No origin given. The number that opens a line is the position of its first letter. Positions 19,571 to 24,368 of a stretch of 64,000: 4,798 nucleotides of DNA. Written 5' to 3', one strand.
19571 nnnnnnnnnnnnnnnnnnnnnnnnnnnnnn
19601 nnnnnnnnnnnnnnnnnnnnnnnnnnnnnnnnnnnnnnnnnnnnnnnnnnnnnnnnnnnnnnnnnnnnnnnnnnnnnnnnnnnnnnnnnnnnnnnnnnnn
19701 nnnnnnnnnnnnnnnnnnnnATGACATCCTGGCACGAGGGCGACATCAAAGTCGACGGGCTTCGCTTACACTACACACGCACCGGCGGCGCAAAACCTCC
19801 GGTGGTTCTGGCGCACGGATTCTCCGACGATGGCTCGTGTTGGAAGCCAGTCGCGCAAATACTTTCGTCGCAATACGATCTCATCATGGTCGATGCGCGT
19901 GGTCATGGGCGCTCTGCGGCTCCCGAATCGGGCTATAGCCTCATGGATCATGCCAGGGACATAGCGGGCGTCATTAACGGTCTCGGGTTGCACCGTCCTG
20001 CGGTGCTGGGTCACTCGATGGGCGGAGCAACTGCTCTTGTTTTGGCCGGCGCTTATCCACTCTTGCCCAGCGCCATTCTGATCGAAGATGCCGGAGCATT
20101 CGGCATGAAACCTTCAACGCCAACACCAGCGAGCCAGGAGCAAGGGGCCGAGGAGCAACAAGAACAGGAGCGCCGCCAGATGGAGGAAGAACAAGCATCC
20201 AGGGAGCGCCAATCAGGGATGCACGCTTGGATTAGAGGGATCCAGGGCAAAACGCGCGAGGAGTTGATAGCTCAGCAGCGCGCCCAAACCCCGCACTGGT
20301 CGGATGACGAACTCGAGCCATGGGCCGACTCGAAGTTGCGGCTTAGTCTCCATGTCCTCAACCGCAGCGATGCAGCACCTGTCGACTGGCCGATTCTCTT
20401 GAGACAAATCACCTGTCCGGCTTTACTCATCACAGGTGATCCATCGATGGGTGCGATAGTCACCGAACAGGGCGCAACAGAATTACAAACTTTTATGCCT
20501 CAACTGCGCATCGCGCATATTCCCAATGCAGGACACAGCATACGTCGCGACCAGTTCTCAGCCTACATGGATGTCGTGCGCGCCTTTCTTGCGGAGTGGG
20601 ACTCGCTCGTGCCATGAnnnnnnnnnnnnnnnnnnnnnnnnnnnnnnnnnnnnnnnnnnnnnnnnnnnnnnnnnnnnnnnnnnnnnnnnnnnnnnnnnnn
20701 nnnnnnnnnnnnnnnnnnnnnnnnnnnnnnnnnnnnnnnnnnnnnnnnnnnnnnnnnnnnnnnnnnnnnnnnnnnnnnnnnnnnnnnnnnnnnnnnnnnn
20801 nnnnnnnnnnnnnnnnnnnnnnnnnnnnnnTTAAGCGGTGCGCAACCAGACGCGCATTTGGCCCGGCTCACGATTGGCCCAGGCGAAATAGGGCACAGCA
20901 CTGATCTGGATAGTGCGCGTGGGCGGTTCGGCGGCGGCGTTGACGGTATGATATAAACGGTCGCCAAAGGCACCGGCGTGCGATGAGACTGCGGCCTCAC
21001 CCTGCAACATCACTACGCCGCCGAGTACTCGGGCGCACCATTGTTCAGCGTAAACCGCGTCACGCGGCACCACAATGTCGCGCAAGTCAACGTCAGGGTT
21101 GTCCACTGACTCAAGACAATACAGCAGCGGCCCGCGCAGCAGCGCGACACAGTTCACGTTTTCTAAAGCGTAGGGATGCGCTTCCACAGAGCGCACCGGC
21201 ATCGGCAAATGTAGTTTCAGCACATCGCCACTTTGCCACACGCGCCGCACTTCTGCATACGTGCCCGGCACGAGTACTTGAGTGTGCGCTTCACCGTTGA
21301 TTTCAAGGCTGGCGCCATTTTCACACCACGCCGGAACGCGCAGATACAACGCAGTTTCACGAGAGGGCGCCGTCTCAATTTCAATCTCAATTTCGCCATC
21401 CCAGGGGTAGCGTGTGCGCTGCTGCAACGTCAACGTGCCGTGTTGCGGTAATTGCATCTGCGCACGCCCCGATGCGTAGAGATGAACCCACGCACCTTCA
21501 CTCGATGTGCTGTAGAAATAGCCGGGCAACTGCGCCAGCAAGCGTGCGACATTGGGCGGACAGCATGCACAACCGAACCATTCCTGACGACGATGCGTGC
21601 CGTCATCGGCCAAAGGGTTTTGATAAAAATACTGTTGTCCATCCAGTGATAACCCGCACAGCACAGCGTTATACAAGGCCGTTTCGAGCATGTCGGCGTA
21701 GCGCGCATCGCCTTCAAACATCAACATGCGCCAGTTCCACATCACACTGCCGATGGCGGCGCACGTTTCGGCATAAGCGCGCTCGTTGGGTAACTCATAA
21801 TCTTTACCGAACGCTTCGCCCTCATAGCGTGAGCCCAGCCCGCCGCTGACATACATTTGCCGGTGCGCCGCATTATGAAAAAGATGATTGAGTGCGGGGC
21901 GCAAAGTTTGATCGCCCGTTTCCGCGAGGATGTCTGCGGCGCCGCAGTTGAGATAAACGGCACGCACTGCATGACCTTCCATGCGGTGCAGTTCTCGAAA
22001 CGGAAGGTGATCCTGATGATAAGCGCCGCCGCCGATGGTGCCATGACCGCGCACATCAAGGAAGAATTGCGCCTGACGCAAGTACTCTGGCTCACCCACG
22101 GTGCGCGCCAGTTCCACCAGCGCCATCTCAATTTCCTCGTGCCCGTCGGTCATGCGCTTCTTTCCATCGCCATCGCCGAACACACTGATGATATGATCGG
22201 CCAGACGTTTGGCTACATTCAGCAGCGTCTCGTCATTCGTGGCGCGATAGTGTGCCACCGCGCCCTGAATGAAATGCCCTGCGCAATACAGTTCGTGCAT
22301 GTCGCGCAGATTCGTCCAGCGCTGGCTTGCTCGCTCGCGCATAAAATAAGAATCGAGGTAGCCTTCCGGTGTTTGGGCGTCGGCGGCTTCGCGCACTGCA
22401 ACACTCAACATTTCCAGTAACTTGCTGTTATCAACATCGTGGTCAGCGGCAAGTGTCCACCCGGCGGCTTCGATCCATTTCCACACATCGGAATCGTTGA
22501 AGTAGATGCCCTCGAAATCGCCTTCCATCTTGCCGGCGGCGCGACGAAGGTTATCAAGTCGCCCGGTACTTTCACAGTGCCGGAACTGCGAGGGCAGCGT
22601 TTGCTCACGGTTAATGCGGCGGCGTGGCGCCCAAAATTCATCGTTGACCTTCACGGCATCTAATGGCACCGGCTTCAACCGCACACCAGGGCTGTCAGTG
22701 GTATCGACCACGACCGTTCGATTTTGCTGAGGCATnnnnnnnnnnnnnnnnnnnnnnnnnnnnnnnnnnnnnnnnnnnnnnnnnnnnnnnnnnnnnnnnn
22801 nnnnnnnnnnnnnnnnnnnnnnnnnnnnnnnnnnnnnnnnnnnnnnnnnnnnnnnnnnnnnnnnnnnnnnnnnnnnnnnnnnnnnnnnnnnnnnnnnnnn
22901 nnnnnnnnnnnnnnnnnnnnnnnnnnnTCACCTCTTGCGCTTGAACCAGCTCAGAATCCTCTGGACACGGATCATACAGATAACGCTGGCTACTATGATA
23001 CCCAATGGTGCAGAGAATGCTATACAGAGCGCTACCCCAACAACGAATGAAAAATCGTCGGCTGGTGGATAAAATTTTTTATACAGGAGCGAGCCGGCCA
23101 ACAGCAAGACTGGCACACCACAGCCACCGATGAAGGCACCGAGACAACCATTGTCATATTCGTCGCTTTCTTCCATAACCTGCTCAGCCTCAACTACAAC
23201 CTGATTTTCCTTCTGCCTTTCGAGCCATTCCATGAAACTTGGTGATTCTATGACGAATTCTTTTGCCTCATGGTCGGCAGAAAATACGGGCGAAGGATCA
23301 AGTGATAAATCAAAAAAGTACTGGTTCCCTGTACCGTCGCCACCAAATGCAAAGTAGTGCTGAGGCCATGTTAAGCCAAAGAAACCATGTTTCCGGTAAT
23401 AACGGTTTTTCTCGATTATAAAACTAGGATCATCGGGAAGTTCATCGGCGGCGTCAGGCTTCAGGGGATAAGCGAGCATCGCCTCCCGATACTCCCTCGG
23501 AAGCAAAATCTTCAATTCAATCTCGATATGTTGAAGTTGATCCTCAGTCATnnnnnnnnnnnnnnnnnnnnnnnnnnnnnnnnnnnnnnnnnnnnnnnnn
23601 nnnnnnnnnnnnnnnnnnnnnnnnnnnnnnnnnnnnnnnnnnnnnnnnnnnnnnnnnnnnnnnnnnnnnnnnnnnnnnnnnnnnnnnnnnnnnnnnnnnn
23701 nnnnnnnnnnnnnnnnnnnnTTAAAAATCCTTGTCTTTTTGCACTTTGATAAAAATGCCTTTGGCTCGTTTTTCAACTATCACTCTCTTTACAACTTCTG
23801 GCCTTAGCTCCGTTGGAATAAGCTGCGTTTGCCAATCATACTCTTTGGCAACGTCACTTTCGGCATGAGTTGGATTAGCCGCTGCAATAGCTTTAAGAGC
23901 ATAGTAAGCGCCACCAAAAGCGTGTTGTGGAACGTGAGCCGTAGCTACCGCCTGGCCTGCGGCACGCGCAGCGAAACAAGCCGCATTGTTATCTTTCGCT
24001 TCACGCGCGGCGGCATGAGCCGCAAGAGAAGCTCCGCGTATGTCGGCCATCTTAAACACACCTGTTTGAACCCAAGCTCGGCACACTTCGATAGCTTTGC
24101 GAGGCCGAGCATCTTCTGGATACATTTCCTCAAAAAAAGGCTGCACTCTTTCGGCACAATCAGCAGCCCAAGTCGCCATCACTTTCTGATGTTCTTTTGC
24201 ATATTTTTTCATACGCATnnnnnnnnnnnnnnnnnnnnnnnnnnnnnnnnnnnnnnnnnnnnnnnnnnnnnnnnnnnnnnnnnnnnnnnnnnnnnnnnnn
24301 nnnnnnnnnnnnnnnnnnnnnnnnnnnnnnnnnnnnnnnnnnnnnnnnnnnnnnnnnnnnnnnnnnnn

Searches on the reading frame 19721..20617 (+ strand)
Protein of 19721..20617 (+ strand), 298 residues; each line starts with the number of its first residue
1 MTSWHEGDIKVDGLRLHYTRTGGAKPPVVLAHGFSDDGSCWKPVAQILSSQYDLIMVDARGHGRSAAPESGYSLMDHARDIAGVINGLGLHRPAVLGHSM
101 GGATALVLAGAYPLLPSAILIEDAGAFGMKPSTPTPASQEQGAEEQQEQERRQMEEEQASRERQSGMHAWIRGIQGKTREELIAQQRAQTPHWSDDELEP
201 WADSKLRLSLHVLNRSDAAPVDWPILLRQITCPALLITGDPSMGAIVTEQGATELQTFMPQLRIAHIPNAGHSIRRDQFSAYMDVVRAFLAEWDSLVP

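Call 18: search_protein_families(library=pfam, proteins=[window:19721-20617:+], max_evalue=0.001)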
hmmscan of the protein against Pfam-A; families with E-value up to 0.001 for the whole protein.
window:19721-20617:+ (298 aa): 3 families
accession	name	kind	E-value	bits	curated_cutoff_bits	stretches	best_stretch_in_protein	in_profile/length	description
PF00561.26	Abhydrolase_1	-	9e-23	81.6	25.8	1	26-273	1-239/245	alpha/beta hydrolase fold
PF12697.13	Abhydrolase_6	-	6.4e-22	79.7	26.3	1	28-274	1-206/217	Alpha/beta hydrolase family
PF12146.15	Hydrolase_4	-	2.4e-12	47.1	27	1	26-134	5-118/239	Serine aminopeptidase, S33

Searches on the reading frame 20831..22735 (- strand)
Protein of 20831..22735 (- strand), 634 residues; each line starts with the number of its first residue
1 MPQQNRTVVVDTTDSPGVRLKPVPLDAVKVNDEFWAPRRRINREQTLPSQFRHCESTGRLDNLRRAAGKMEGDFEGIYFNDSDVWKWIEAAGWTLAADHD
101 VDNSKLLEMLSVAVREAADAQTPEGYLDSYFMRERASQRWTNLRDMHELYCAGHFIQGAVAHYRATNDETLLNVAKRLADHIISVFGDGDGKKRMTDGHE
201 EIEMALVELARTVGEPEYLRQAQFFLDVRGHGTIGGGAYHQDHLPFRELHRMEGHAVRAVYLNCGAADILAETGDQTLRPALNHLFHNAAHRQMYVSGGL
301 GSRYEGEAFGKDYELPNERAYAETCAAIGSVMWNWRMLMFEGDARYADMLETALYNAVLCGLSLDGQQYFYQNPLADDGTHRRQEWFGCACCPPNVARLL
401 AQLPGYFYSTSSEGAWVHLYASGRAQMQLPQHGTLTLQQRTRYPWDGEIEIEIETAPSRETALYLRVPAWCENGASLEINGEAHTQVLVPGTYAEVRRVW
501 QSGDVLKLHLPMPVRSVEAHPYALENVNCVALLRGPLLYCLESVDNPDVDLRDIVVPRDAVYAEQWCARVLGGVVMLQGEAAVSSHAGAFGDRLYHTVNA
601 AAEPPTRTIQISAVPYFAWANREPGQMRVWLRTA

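Call 10: search_protein_families(library=pfam, proteins=[window:20831-22735:-], max_evalue=0.001)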
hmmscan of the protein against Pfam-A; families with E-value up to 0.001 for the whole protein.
window:20831-22735:- (634 aa): 3 families
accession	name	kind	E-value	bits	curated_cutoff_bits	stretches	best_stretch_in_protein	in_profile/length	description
PF07944.18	Beta-AFase-like_GH127_cat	-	4.1e-105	352.3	24.9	1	27-404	1-375/376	Beta-L-arabinofuranosidase, GH127 catalytic domain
PF20736.2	Glyco_hydro127M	-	8e-24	84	24.2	1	416-512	3-95/95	Beta-L-arabinofuranosidase, GH127 middle domain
PF20737.2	Glyco_hydro127C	-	1.1e-22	80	23.7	1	514-632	1-71/71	Glycoside hydrolase family 127 C-terminal domain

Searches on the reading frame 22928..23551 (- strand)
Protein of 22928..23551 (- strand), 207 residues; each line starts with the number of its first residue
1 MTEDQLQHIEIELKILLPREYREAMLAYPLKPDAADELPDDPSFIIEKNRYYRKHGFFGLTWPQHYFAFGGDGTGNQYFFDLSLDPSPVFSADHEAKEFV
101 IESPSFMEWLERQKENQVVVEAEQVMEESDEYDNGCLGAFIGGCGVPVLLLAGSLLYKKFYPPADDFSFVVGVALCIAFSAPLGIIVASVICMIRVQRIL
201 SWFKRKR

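Call 10: search_protein_families(library=pfam, proteins=[window:22928-23551:-], max_evalue=0.001)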
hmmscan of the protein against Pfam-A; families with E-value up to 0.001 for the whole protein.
window:22928-23551:- (207 aa): 2 families
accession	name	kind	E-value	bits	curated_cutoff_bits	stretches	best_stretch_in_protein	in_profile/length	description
PF09346.15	SMI1_KNR4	-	4.9e-09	37.3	25.4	1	2-112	3-125/125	SMI1 / KNR4 family (SUKH-1)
PF14568.11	SUKH_6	-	4.2e-08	34.2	27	1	3-110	1-119/119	SMI1-KNR4 cell-wall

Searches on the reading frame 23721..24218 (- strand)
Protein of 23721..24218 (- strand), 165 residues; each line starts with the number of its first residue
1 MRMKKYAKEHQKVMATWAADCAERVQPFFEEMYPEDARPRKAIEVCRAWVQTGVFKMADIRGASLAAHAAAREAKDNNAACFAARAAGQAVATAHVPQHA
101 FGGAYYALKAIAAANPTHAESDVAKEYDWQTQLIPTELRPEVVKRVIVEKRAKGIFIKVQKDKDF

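Call 81: search_protein_families(library=pfam, proteins=[window:23721-24218:-], max_evalue=0.001)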
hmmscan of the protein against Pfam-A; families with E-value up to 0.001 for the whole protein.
window:23721-24218:- (165 aa): 1 family
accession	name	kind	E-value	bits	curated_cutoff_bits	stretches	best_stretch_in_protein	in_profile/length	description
PF21805.3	Imm5_like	-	2.5e-39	134.6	25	1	5-135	2-127/129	Imm-5 like putative immunity protein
